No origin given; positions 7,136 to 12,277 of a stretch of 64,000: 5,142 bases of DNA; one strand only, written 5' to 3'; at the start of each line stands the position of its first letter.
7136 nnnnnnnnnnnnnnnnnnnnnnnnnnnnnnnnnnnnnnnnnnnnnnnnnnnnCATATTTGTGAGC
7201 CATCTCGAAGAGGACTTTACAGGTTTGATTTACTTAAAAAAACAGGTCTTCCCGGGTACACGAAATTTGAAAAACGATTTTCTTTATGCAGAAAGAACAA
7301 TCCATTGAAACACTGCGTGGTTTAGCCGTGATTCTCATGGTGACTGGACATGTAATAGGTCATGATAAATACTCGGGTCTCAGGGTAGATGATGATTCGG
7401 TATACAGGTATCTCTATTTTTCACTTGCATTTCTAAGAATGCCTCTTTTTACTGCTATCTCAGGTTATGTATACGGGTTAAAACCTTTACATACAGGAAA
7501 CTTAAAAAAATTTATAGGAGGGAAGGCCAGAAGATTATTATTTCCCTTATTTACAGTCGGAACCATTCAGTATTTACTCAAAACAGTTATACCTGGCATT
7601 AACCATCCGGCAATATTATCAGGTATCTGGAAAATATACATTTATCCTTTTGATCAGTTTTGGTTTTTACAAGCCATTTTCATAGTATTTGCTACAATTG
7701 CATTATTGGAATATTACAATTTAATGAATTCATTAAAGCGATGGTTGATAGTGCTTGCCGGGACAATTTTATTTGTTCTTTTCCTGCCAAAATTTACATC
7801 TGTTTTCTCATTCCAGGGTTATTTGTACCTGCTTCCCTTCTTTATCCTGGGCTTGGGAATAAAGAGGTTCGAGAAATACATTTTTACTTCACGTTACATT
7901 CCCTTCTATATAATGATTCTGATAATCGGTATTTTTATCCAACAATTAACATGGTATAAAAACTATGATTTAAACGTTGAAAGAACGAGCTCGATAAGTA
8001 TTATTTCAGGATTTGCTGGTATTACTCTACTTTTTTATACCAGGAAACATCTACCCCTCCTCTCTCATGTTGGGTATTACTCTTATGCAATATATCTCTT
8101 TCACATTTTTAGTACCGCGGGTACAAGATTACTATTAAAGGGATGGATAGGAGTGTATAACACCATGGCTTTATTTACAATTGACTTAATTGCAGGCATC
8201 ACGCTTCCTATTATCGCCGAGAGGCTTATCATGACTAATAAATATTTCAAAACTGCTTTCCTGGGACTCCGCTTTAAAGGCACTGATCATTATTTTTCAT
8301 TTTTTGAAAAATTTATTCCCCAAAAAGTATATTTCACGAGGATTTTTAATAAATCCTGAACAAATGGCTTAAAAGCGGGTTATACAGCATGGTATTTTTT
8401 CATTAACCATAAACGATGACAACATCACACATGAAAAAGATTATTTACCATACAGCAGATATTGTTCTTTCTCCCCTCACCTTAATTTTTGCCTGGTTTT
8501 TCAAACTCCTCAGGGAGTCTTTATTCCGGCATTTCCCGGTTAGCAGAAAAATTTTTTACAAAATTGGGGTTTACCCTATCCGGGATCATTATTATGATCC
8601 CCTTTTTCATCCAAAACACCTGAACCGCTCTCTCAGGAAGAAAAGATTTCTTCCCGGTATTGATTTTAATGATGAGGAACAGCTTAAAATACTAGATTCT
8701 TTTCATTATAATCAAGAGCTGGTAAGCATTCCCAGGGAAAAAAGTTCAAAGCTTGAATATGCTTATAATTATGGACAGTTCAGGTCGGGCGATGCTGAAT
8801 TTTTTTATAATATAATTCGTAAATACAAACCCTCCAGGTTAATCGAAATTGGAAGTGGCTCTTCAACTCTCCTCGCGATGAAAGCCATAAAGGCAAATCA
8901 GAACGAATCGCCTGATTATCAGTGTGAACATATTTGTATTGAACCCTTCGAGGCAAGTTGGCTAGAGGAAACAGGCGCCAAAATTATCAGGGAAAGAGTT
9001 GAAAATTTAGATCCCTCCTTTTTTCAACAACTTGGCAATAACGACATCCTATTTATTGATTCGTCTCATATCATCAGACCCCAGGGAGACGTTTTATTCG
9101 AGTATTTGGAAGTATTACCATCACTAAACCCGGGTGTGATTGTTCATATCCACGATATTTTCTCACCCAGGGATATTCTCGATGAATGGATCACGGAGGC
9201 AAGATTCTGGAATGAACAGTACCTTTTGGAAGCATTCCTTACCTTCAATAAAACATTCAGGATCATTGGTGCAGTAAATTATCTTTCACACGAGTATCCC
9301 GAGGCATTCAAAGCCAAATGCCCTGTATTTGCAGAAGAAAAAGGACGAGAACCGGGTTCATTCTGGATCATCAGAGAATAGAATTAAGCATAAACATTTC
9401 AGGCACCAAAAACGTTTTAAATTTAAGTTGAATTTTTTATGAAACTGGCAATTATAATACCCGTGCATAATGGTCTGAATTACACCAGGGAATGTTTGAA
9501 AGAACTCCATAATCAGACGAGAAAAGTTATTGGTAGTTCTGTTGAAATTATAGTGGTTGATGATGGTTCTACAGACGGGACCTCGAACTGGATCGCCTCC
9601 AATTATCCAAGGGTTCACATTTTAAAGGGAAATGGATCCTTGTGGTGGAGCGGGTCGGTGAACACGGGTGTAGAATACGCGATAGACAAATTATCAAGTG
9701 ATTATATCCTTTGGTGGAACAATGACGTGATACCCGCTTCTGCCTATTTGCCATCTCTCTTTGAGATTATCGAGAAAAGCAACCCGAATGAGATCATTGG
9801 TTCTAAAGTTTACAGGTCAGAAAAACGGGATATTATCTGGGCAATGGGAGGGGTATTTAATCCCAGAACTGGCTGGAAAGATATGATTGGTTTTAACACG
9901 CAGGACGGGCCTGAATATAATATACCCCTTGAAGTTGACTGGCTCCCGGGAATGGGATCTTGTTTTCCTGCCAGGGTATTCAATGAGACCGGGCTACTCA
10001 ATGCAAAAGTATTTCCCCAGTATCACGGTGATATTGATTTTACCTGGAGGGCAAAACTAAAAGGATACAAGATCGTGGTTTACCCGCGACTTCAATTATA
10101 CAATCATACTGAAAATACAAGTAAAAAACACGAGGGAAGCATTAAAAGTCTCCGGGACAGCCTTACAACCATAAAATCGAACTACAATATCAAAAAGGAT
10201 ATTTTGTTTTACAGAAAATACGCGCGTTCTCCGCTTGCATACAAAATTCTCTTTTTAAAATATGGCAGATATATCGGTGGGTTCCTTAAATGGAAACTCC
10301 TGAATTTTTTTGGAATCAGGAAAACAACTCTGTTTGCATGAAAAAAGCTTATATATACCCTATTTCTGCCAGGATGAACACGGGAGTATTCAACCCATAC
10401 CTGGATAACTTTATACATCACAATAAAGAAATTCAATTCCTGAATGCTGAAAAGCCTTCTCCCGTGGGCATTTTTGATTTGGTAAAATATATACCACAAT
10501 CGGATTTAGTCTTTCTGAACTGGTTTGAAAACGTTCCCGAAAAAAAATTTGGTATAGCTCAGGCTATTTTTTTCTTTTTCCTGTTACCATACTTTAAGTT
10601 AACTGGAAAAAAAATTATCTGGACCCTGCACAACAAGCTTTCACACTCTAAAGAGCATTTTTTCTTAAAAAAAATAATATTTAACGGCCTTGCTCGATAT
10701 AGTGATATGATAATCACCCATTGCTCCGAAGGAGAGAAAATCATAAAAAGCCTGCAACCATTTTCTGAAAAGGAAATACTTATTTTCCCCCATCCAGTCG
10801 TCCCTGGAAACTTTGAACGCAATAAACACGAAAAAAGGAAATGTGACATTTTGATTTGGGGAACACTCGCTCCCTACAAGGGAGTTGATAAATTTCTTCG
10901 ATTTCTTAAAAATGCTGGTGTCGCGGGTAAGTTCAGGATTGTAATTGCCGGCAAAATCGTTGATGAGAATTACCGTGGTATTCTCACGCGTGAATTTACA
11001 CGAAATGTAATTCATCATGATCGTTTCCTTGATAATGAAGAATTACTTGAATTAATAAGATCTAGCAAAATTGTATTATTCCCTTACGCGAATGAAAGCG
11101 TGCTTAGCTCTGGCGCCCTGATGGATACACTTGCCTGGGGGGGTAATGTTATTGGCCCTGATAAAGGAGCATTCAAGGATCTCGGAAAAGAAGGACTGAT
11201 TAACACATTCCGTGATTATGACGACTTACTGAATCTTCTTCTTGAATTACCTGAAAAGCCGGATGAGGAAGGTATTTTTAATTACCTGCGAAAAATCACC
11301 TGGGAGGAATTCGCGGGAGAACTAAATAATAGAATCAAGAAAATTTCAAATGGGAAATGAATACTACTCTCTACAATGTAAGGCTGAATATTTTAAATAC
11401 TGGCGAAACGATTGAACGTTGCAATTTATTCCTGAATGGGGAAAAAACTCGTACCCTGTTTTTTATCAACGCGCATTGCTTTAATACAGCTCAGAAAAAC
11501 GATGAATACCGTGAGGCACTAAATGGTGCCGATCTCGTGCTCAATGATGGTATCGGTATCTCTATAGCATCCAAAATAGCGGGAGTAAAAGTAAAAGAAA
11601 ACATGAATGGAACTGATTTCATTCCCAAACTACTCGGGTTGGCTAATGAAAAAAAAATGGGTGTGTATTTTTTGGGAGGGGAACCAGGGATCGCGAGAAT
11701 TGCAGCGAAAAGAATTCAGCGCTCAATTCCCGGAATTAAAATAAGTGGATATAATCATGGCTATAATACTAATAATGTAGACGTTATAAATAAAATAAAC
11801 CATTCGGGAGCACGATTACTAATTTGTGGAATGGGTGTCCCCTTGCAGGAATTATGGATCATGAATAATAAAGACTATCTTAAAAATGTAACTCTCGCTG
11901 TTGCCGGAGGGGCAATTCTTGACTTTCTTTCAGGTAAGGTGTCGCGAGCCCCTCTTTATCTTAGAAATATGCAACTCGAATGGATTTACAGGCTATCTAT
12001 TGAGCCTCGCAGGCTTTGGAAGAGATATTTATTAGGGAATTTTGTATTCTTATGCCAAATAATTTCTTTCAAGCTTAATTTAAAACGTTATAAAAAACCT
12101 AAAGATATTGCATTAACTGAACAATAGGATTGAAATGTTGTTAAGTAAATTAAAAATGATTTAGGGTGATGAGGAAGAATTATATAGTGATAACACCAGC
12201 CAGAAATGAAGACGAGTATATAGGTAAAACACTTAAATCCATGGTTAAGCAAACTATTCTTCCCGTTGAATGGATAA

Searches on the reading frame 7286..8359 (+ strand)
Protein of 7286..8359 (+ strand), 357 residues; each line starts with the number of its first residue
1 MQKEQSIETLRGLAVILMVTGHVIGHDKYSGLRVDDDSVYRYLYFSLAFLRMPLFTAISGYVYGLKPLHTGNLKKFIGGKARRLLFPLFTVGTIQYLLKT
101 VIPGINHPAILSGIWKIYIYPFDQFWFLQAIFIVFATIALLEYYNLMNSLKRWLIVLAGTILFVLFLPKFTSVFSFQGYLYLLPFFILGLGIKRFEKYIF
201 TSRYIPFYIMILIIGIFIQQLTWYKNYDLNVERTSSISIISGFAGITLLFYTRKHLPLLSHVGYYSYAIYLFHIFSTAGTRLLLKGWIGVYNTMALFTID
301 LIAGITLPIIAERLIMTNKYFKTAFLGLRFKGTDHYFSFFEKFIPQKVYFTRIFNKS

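Call 77: search_protein_families(library=pfam, proteins=[window:7286-8359:+], max_evalue=0.00001)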
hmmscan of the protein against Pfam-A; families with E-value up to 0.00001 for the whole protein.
window:7286-8359:+ (357 aa): 1 family
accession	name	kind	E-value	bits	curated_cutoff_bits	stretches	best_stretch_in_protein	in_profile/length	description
PF01757.29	Acyl_transf_3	-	1.5e-30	106.8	31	1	6-311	3-324/326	Acyltransferase domain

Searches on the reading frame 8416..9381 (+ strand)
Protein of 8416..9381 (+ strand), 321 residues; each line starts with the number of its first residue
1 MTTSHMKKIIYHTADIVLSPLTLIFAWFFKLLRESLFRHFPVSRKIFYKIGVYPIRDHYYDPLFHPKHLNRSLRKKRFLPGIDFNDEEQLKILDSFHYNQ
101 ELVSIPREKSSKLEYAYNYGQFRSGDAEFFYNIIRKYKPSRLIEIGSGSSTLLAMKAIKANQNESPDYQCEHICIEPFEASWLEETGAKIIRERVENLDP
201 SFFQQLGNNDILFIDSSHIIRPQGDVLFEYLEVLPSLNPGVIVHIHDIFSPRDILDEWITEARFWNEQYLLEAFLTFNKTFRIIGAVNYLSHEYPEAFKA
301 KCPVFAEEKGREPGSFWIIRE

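Call 77: search_protein_families(library=pfam, proteins=[window:8416-9381:+], max_evalue=0.00001)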
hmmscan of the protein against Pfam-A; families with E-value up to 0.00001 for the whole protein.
window:8416-9381:+ (321 aa): 1 family
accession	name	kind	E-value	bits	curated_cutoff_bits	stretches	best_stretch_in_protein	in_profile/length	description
PF13578.12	Methyltransf_24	-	8.4e-11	43.1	26.3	1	143-248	1-105/105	Methyltransferase domain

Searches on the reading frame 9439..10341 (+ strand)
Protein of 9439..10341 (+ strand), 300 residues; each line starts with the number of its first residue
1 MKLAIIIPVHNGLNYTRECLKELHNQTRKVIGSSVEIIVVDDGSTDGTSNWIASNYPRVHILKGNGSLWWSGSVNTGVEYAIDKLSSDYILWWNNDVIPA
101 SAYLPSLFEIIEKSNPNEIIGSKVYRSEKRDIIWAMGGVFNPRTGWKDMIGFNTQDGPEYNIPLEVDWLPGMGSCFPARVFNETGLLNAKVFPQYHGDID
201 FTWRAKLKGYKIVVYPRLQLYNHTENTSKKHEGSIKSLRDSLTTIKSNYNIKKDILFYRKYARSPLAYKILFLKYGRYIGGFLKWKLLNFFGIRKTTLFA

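Call 77: search_protein_families(library=pfam, proteins=[window:9439-10341:+], max_evalue=0.00001)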
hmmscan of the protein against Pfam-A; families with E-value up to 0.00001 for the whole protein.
window:9439-10341:+ (300 aa): 2 families
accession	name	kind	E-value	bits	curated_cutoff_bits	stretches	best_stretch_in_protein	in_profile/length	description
PF00535.33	Glycos_transf_2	-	2e-21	77.1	23.3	1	5-139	2-131/168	Glycosyl transferase family 2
PF13641.12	Glyco_tranf_2_3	-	3.6e-06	27.6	27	1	3-228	3-217/230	Glycosyltransferase like family 2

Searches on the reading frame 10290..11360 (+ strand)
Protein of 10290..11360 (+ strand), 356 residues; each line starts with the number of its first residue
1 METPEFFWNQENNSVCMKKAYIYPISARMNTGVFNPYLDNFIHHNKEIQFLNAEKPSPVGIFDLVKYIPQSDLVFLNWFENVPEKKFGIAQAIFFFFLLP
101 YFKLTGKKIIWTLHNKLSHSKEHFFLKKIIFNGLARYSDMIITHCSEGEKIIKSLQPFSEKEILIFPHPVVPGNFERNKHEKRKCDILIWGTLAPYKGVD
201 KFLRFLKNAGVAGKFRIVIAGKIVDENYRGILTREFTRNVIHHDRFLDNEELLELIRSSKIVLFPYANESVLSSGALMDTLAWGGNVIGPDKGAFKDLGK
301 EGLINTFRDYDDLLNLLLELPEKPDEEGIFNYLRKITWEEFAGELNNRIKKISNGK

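Call 77: search_protein_families(library=pfam, proteins=[window:10290-11360:+], max_evalue=0.00001)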
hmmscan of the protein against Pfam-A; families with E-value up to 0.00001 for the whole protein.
window:10290-11360:+ (356 aa): 1 family
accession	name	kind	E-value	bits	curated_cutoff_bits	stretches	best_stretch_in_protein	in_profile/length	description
PF13692.12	Glyco_trans_1_4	-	7.7e-06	26.7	27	0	186-319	3-138/142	Glycosyl transferases group 1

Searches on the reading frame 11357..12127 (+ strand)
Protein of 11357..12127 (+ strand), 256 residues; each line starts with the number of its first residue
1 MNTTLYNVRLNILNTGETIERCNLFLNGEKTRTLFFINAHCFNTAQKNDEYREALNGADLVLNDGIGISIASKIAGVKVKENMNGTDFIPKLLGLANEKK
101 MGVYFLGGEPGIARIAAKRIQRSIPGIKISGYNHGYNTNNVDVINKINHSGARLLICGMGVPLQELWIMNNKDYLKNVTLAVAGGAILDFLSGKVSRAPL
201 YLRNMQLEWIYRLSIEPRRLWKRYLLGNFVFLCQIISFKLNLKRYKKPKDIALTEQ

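Call 78: search_protein_families(library=pfam, proteins=[window:11357-12127:+], max_evalue=0.00001)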
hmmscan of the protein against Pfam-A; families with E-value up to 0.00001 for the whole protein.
window:11357-12127:+ (256 aa): 1 family
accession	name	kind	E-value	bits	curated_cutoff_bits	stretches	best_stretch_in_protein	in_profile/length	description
PF03808.19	Glyco_tran_WecG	-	1.4e-55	188.1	27.4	1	58-224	1-168/168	Glycosyl transferase WecG/TagA/CpsF family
